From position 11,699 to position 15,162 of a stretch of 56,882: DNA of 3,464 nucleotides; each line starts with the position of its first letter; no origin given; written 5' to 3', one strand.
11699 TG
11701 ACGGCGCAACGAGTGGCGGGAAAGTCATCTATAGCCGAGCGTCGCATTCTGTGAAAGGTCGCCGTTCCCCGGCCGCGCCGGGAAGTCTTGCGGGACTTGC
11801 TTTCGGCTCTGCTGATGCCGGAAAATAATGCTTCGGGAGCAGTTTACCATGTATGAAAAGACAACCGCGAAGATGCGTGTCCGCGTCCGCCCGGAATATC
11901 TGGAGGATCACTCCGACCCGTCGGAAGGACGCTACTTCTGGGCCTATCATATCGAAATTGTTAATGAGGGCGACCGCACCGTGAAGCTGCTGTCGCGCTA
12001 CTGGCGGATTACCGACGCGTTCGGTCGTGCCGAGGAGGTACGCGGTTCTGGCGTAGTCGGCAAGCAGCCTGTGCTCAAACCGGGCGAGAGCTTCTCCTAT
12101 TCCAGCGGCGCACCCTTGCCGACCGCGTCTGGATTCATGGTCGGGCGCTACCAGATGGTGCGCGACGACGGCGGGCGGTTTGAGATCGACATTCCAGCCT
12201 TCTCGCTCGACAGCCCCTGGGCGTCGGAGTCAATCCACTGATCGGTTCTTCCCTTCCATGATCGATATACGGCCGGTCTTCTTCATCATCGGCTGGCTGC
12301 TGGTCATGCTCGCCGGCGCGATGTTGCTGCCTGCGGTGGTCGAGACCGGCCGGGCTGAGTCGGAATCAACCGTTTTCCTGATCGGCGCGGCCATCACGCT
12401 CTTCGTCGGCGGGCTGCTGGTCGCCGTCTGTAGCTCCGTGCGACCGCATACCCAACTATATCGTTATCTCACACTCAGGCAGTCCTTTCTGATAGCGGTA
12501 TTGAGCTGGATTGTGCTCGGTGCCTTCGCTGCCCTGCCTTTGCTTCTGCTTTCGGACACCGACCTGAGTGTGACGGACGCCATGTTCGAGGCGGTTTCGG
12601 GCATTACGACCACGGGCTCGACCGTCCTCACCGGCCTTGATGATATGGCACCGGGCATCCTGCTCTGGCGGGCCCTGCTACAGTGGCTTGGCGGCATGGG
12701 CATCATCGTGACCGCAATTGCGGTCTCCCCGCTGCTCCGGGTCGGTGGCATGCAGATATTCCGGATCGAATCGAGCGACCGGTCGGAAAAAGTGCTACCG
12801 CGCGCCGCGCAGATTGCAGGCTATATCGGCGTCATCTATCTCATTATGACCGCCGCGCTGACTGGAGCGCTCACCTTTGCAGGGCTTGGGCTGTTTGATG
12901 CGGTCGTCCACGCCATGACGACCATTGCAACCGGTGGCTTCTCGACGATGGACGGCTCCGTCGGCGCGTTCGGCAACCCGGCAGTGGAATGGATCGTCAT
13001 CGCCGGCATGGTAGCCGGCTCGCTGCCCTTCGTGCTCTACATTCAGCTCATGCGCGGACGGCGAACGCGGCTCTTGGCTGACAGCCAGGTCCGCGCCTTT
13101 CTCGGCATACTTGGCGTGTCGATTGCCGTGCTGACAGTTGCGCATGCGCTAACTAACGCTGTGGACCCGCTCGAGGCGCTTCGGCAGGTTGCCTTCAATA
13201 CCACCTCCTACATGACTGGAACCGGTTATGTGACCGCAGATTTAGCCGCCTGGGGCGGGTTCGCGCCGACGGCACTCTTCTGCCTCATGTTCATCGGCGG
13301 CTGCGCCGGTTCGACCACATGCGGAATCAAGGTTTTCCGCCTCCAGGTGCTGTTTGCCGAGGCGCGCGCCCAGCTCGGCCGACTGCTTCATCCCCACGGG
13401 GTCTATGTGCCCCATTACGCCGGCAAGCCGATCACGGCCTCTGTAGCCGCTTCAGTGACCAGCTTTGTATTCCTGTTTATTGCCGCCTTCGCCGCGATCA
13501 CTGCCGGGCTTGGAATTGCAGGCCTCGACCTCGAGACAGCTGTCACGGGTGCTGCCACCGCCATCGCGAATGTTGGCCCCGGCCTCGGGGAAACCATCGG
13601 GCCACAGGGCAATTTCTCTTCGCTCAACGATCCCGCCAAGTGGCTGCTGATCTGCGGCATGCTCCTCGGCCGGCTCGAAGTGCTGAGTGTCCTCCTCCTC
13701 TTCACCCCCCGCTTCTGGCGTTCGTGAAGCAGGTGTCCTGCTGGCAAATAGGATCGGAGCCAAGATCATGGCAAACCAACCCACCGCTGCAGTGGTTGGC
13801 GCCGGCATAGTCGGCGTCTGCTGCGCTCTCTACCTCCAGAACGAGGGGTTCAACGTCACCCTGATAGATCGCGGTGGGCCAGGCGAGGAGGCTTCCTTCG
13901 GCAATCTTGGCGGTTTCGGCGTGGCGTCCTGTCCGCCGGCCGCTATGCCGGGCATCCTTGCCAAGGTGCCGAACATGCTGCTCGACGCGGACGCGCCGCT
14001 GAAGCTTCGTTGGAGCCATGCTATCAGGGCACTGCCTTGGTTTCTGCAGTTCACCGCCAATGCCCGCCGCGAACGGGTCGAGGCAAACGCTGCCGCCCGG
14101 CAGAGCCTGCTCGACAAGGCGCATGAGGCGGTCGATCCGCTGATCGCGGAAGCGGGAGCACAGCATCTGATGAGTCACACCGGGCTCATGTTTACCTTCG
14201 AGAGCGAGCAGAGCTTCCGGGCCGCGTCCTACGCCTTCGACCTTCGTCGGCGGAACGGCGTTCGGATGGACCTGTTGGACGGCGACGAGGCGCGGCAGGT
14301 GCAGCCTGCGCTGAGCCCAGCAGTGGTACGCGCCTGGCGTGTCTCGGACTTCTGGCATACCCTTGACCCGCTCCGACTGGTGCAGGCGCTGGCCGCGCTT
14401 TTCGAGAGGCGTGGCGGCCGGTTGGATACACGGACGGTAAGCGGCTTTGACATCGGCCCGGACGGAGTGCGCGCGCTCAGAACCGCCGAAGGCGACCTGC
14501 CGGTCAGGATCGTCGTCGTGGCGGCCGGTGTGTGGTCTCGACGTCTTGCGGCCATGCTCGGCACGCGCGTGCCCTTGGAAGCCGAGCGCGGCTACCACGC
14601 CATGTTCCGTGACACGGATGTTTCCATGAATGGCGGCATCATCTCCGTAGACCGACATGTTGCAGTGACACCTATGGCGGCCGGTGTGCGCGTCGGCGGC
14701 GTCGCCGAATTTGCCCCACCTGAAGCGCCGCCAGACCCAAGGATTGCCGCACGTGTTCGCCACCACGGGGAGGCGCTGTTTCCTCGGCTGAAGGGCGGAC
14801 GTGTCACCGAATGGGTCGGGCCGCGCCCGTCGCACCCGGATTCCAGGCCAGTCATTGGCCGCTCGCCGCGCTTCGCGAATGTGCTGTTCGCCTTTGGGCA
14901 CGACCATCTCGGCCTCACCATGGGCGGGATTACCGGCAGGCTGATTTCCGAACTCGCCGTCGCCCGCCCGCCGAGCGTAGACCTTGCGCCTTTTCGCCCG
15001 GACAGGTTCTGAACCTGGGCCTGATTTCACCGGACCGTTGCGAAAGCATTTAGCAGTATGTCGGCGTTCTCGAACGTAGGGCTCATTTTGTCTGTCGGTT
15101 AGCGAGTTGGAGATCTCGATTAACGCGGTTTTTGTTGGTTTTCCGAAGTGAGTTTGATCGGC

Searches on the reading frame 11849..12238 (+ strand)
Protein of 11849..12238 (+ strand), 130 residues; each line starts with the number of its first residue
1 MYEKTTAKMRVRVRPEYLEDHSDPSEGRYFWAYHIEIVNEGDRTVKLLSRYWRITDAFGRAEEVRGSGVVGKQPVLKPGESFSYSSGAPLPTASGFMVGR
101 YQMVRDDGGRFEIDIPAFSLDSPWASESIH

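Call 37: find_encoding_contigs(protein=window:11849-12238:+, flank=10000, max_places=10)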
Protein seq(130 aa) (130 aa): 10 contigs read that carry it; 9 places shown.
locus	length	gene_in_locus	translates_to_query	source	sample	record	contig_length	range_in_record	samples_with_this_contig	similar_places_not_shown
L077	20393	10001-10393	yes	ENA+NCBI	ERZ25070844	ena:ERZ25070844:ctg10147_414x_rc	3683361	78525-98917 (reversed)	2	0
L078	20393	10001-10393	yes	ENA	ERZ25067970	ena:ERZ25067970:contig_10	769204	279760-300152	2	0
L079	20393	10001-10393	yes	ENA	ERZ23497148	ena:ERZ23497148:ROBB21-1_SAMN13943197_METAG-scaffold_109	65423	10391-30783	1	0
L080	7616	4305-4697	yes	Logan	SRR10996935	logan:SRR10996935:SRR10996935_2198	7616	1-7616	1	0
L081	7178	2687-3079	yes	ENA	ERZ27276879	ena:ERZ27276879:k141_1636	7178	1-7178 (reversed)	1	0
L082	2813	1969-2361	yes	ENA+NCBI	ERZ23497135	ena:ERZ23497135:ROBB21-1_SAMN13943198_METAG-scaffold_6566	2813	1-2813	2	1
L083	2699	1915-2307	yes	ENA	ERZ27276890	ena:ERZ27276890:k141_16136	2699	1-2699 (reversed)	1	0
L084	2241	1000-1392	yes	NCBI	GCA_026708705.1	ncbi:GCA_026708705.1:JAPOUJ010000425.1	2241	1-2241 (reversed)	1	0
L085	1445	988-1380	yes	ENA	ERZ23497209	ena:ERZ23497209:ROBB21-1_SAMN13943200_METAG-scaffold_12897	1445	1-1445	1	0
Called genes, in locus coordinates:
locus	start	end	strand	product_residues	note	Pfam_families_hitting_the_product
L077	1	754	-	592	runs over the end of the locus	PF19291:TREH_N, PF00723:Glyco_hydro_15, PF22422:MGH1-like_GH (weak)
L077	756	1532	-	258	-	PF02358:Trehalose_PPase, PF08282:Hydrolase_3 (faint)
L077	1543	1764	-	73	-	PF01197:Ribosomal_L31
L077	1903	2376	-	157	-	PF07731:Cu-oxidase_2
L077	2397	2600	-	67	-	-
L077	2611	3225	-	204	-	PF00589:Phage_integrase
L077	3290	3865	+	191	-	PF13518:HTH_28 (faint), PF13551:HTH_29, PF13565:HTH_32, PF13592:HTH_33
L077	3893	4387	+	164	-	PF13358:DDE_3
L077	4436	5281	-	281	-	PF00135:COesterase (faint), PF20434:BD-FAE, PF07859:Abhydrolase_3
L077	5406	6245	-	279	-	PF00520:Ion_trans, PF08016:PKD_channel (weak)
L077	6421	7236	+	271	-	PF13145:Rotamase_2, PF13616:Rotamase_3, PF00639:Rotamase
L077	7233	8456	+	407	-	PF01960:ArgJ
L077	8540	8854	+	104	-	PF00293:NUDIX, PF14815:NUDIX_4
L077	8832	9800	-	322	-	PF06574:FAD_syn, PF01687:Flavokinase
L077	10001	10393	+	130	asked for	PF04379:DUF525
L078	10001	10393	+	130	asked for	PF04379:DUF525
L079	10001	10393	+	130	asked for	PF04379:DUF525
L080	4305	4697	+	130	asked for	PF04379:DUF525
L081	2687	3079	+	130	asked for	PF04379:DUF525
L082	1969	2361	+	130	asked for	PF04379:DUF525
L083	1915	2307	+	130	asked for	PF04379:DUF525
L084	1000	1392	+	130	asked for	PF04379:DUF525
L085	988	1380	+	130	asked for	PF04379:DUF525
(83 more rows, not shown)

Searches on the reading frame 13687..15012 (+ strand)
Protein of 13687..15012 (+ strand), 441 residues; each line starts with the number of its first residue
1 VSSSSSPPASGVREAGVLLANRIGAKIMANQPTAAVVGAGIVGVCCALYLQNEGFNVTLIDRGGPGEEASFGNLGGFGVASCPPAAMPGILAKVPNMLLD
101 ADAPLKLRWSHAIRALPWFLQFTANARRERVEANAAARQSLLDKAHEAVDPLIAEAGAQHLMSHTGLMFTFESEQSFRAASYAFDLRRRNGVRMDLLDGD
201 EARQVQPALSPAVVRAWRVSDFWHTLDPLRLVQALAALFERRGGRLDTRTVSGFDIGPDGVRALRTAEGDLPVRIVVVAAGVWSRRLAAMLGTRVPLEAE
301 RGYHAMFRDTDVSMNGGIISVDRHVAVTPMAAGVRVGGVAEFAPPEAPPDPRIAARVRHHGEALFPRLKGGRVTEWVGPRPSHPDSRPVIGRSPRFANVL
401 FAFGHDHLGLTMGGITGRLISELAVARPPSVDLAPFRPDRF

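Call 3: search_protein_families(library=pfam, proteins=[window:13687-15012:+], max_evalue=1)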
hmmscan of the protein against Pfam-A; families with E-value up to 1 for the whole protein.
window:13687-15012:+ (441 aa): 13 families
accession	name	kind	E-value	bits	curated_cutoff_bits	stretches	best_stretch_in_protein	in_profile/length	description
PF01266.30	DAO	-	2.8e-62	211.8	27.9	1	35-423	3-353/353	FAD dependent oxidoreductase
PF13450.12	NAD_binding_8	-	3.9e-06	27.5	21.9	1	36-69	1-35/68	NAD(P)-binding Rossmann-like domain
PF07992.20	Pyr_redox_2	-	0.0001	22.3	26.1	1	33-62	144-173/291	Pyridine nucleotide-disulphide oxidoreductase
PF00890.30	FAD_binding_2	-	0.00062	19.5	20.4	1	35-88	3-54/414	FAD binding domain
PF02558.23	ApbA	-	0.0007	19.7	22.2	1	35-64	2-31/150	Ketopantoate reductase PanE/ApbA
PF03486.20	HI0933_like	-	0.0024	17.8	50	1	34-63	3-32/244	HI0933-like protein Rossmann domain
PF00070.33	Pyr_redox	-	0.0036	18.2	22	1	34-63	2-31/82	Pyridine nucleotide-disulphide oxidoreductase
PF02737.24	3HCDH_N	-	0.019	15.3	22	1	34-62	2-30/180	3-hydroxyacyl-CoA dehydrogenase, NAD binding domain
PF21799.2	MurD-like_N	-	0.049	14.4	27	1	34-62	3-31/88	Mur ligase MurD-like, N-terminal domain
PF01134.28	GIDA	-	0.066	12.7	22.1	1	35-85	3-43/391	Glucose inhibited division protein A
PF01494.25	FAD_binding_3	-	0.075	12.7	22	1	34-62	4-32/349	FAD binding domain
PF03721.20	UDPG_MGDP_dh_N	-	0.13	12.3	27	1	35-61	4-30/187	UDP-glucose/GDP-mannose dehydrogenase family, NAD binding domain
PF13738.12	Pyr_redox_3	-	0.15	11.7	30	1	36-66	2-33/305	Pyridine nucleotide-disulphide oxidoreductase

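Call 11: find_related_loci(query=window:13687-15012:+, collection=genome_contigs, flank=10000)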
Query window:13687-15012:+ (441 aa) in genome_contigs; peptide patterns used: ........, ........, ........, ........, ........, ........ (x = any residue, [..] = any of these).
128 stretches matched a pattern; 63 encode a relative of the query (tblastn E <= 1e-3); 63 distinct loci.
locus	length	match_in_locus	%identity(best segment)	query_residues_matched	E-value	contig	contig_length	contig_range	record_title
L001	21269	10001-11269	86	19-441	0e+0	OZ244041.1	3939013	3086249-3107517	MAG: Alphaproteobacteria bacterium isolate f7210445-354a-4bb2-b242-0c6f4feb337f genome assembly, chromosome: 1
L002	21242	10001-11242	86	28-441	0e+0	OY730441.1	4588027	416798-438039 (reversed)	MAG: Alphaproteobacteria bacterium isolate 2bca5935-da77-4c02-97f9-8bc961abb569 genome assembly, chromosome: 1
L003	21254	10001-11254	86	24-441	0e+0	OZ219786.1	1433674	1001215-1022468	MAG: Alphaproteobacteria bacterium isolate 0756efc7-7660-4069-b8ca-5b69e2da9688 genome assembly, chromosome: 2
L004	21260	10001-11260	85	22-441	0e+0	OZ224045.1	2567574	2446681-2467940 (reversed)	MAG: Alphaproteobacteria bacterium isolate 6cdd39bc-b7d8-419f-bd13-d60c8cdfee59 genome assembly, chromosome: 1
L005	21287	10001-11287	82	11-441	0e+0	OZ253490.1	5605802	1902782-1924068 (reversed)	MAG: Alphaproteobacteria bacterium isolate 903b7664-a1a7-4c44-9fb1-b1fc7b96e1ef genome assembly, chromosome: 1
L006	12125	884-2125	86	28-441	0e+0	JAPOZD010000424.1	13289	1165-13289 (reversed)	MAG: Alphaproteobacteria bacterium isolate COS4_bin_55 NODE_3721_length_13289_cov_6.17629, whole genome shotgun sequence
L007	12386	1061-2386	83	3-441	0e+0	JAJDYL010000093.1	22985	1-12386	MAG: Alphaproteobacteria bacterium isolate jk18x34bins.26 k141_427747, whole genome shotgun sequence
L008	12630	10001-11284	83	7-441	0e+0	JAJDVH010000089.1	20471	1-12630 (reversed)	MAG: Alphaproteobacteria bacterium isolate jk18x22bins.31 k141_539379, whole genome shotgun sequence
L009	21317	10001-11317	82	7-441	0e+0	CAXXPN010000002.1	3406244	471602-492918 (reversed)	MAG: Alphaproteobacteria bacterium isolate 777528ef-fd8a-40bb-88bf-29da65da1541 genome assembly, contig: contig_2, whole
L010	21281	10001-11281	81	15-441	0e+0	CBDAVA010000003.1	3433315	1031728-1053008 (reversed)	MAG: Alphaproteobacteria bacterium isolate 3ed36f7e-b900-4645-ac4c-5e4300aaab8a genome assembly, contig: contig_3, whole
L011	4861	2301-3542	86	28-441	0e+0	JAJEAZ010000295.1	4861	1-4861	MAG: Alphaproteobacteria bacterium isolate jk18x7bins.95 k141_2063625, whole genome shotgun sequence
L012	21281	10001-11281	84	13-441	0e+0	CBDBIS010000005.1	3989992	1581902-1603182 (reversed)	MAG: Alphaproteobacteria bacterium isolate 1c27fcd0-475b-40ea-bcc6-78b425081152 genome assembly, contig: contig_5, whole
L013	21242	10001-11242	80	28-441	0e+0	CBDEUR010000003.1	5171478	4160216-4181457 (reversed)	MAG: Thalassobaculaceae bacterium isolate 9680daae-e748-40cc-8a79-668ff9b0da7a genome assembly, contig: contig_3, whole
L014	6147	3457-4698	85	28-441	0e+0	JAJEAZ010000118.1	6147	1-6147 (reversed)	MAG: Alphaproteobacteria bacterium isolate jk18x7bins.95 k141_1762800, whole genome shotgun sequence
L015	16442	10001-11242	79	28-441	0e+0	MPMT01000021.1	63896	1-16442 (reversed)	MAG: Alphaproteobacteria bacterium bin52 NODE_805_length_63896_cov_17.7925_ID_1609, whole genome shotgun sequence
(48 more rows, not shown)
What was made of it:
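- Checked: The nearest reference genomes are unnamed Alphaproteobacteria and Thalassobaculaceae MAGs (call 11).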
